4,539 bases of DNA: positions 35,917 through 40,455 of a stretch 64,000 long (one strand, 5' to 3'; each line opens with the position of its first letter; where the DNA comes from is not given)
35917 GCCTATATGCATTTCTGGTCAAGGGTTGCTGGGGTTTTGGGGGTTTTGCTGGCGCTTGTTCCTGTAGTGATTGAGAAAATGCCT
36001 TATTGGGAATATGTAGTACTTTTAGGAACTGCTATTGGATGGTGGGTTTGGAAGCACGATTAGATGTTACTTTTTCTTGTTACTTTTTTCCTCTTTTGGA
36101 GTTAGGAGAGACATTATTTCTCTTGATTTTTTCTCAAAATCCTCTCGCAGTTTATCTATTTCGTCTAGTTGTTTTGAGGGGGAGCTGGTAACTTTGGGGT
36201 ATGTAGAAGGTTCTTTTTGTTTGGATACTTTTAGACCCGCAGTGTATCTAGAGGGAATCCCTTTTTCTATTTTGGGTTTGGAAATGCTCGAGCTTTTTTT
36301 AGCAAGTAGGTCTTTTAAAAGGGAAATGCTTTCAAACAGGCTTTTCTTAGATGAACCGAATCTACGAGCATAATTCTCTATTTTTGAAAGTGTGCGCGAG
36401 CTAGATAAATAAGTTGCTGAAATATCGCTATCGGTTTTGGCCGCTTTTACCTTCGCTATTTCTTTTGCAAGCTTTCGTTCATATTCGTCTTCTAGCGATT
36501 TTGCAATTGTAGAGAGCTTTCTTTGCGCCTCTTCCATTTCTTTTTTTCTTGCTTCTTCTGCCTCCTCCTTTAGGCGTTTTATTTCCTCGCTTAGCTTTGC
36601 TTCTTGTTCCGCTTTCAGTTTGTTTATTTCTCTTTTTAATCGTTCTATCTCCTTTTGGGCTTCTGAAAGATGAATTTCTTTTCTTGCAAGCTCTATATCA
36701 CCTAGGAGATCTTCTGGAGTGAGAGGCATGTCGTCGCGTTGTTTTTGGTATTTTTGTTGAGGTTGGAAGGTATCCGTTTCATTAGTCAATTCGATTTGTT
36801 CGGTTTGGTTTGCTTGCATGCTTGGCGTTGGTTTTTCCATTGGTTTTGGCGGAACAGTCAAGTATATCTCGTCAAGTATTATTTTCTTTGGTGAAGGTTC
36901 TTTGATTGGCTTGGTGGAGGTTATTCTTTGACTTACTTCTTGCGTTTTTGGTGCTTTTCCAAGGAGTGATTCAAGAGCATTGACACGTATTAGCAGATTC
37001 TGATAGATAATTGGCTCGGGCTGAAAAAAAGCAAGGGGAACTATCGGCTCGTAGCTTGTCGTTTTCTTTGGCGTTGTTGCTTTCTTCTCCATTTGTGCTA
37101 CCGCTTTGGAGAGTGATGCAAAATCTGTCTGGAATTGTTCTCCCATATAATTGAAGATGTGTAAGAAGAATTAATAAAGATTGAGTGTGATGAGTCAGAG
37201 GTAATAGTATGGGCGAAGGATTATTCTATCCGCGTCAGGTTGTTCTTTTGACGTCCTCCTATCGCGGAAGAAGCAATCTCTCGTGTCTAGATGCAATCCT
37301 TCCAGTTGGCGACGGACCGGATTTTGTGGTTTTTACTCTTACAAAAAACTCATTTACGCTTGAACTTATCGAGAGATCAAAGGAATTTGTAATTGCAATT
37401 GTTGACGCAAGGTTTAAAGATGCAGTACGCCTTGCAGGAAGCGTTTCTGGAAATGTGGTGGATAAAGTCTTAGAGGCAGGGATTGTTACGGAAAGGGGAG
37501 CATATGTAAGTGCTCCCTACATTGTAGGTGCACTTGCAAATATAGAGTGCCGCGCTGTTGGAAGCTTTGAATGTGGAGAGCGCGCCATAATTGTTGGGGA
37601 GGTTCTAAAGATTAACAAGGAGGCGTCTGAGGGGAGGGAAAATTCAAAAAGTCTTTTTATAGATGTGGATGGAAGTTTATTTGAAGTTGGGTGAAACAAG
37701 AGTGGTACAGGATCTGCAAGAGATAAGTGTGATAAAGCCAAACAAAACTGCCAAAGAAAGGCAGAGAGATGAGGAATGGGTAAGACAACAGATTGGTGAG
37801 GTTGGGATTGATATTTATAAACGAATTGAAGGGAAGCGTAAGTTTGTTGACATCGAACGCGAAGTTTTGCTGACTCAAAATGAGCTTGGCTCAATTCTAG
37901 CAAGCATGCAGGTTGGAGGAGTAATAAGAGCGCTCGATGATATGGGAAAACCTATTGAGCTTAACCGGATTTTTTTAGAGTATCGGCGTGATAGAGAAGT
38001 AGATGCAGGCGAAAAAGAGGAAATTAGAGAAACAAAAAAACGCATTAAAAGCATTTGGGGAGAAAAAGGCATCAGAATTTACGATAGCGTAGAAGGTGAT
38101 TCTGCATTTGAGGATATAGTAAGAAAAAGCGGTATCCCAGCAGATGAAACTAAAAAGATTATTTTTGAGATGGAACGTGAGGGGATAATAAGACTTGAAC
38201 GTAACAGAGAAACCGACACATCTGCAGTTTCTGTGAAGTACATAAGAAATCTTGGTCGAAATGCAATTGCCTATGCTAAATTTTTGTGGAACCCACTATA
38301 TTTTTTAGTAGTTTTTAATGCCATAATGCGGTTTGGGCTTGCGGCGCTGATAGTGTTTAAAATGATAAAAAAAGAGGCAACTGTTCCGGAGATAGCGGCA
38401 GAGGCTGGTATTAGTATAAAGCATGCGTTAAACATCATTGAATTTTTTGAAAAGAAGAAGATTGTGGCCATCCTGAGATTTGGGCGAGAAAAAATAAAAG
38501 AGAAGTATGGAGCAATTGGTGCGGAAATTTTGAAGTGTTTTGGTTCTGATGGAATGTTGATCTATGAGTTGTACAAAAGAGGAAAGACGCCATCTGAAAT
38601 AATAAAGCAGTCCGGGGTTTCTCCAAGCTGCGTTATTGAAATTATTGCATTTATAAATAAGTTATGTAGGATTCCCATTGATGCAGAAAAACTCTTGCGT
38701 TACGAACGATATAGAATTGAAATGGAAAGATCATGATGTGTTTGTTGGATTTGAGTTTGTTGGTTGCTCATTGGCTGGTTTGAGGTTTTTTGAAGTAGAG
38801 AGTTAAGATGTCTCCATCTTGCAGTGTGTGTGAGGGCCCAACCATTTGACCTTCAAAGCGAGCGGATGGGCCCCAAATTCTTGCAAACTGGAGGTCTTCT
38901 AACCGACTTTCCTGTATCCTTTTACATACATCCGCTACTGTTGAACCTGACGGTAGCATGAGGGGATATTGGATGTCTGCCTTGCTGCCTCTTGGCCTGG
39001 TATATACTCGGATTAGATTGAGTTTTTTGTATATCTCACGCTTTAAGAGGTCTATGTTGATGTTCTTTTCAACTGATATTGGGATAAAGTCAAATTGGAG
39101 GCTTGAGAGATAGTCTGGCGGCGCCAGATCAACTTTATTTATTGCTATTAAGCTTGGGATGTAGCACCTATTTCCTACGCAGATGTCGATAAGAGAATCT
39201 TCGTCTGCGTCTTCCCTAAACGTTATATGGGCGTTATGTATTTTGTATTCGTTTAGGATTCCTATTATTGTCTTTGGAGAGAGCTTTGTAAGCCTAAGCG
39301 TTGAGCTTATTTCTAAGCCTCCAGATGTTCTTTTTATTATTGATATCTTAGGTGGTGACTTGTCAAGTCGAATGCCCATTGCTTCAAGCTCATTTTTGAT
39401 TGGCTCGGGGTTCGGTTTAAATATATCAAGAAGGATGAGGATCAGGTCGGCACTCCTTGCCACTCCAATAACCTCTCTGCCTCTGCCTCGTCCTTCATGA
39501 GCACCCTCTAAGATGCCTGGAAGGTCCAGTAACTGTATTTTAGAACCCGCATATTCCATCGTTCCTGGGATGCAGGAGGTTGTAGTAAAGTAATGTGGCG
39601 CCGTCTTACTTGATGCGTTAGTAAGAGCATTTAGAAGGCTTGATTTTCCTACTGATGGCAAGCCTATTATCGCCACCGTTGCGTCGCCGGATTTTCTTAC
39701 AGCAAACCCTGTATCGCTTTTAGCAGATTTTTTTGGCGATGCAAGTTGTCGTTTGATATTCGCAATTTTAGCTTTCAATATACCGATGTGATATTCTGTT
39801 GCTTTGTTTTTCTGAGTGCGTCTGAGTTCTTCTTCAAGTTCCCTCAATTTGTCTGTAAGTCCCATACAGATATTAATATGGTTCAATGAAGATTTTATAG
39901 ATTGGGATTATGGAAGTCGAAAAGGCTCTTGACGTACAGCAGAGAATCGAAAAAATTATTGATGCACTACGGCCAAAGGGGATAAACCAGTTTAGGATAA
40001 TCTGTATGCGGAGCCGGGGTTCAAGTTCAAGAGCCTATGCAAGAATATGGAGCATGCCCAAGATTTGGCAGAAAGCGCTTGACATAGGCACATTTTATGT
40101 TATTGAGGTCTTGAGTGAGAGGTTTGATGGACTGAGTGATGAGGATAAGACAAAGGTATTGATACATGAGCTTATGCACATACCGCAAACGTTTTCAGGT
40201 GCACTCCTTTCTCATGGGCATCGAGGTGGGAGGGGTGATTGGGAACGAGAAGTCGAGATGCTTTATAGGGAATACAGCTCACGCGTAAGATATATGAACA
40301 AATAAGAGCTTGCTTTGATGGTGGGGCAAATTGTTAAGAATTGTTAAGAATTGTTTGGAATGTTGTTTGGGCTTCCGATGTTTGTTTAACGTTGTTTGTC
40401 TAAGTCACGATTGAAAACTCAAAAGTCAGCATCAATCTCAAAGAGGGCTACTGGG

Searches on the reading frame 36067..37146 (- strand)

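Call 79: search_protein_families(library=pfam, max_evalue=0.001, proteins=[window:36067-37146:-])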
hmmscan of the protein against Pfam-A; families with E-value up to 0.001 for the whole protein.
window:36067-37146:- (359 aa): 0 families

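Call 97: search_protein_families(library=pfam, max_evalue=1, proteins=[window:36067-37146:-])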
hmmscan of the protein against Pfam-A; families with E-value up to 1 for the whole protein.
window:36067-37146:- (359 aa): 6 families
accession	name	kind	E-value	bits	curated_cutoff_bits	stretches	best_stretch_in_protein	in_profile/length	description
PF07218.16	RAP1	-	0.0017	17.2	26.3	1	141-269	196-322/793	Rhoptry-associated protein 1 (RAP-1)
PF05316.17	VAR1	-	0.088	13.3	33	1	198-286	33-114/195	Mitochondrial ribosomal protein (VAR1)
PF20237.3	DUF6594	-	0.12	12.7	30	1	161-272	29-129/238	Family of unknown function (DUF6594)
PF01008.23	IF-2B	-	0.19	11.4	22.4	1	157-260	22-126/280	Initiation factor 2 subunit family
PF07407.17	Seadorna_VP6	-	0.59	9.6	27.2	1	164-247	8-90/399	Seadornavirus VP6 protein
PF00745.25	GlutR_dimer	-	0.72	10.7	22.9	0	179-231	15-66/99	Glutamyl-tRNAGlu reductase, dimerisation domain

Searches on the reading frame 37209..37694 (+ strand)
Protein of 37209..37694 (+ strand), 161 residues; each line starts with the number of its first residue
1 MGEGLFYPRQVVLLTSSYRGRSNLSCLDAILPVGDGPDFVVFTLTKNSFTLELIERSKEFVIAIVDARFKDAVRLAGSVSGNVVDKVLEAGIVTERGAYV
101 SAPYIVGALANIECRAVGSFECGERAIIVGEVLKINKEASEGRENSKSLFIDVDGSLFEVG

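Call 79: search_protein_families(library=pfam, max_evalue=0.001, proteins=[window:37209-37694:+])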
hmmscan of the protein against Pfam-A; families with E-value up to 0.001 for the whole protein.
window:37209-37694:+ (161 aa): 1 family
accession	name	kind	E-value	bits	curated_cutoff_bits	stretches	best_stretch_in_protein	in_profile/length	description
PF01613.24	Flavin_Reduct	-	1.6e-23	83.9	27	1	7-139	4-135/153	Flavin reductase like domain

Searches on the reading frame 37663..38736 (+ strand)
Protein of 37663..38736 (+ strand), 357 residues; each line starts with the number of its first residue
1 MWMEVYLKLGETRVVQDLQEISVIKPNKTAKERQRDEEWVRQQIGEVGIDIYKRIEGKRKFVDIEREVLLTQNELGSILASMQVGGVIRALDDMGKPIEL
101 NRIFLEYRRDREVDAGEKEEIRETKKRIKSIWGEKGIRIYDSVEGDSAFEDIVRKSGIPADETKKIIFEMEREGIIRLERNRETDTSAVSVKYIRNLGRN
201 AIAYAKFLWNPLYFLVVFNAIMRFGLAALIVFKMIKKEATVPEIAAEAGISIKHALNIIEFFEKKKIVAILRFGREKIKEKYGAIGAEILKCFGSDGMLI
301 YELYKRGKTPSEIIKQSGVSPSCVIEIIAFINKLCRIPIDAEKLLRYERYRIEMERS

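Call 46: find_encoding_contigs(protein=window:37663-38736:+, flank=10000, max_places=1)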
Protein window:37663-38736:+ (357 aa): no gene with exactly this product is on record in the collection.

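Call 80: search_protein_families(library=pfam, max_evalue=0.001, proteins=[window:37663-38736:+])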
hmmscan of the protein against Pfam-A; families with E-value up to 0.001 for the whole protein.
window:37663-38736:+ (357 aa): 0 families

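Call 97: search_protein_families(library=pfam, max_evalue=1, proteins=[window:37663-38736:+])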
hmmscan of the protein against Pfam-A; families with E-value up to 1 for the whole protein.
window:37663-38736:+ (357 aa): 11 families
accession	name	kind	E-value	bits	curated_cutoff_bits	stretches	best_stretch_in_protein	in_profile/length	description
PF02082.26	Rrf2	-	0.0017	19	30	0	222-270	5-55/132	Iron-dependent Transcriptional regulator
PF01978.25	TrmB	-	0.0021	18.3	25.6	0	145-184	21-60/68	Sugar-specific transcriptional regulator TrmB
PF14493.12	HTH_40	-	0.0023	18.6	27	1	301-348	6-52/89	Helix-turn-helix domain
PF13412.12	HTH_24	-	0.0023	17.9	21.9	0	150-177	21-48/48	Winged helix-turn-helix DNA-binding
PF02002.24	TFIIE_alpha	-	0.0039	17.5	22.9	1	128-195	7-76/105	TFIIE alpha subunit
PF24409.1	wHTH-PRTase_assc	-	0.007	16.8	27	0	150-203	15-67/83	wHTH-PRTase associated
PF13384.12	HTH_23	-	0.021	15.1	24.6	0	302-324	12-34/50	Homeodomain-like domain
PF12802.13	MarR_2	-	0.029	14.9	27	0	148-183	22-57/61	MarR family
PF22451.2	NirdL-like_HTH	-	0.098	12.7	27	0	149-177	19-47/47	Siroheme decarboxylase NirDL-like HTH domain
PF13518.12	HTH_28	-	0.1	13.2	25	0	230-259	5-33/52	Helix-turn-helix domain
PF22536.2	POLR3C_WHD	-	0.12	12.8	30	1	132-188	9-67/77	POLR3C, C-terminal winged-helix domain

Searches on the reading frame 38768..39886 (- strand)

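Call 80: search_protein_families(library=pfam, max_evalue=0.001, proteins=[window:38768-39886:-])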
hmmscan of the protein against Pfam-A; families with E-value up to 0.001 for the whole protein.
window:38768-39886:- (372 aa): 5 families
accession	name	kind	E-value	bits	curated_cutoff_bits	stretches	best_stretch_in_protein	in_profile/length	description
PF16897.10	MMR_HSR1_Xtn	-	7.2e-31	106.8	35.2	1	188-291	1-106/106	C-terminal region of MMR_HSR1 domain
PF01926.29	MMR_HSR1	-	5e-24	85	21.9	1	70-178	1-106/113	50S ribosome-binding GTPase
PF02824.27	TGS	-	6.9e-14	52.1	22.2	1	292-363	1-58/60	TGS domain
PF02421.24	FeoB_N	-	3e-09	37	27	1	70-126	2-58/156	Ferrous iron transport protein B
PF00350.29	Dynamin_N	-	7.6e-05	23.2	27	0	71-92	1-22/168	Dynamin family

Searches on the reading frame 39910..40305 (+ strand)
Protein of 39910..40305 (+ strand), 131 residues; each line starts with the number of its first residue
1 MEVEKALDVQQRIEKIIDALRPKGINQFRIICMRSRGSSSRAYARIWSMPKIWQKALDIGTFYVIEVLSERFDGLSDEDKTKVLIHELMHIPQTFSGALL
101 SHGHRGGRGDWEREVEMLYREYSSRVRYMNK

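Call 80: search_protein_families(library=pfam, max_evalue=0.001, proteins=[window:39910-40305:+])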
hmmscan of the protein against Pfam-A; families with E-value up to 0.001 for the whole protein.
window:39910-40305:+ (131 aa): 1 family
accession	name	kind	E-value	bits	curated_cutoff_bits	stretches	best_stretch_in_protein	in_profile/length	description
PF18894.6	PhageMetallopep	-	7.4e-21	75.1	23.7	1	2-105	2-121/134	Putative phage metallopeptidase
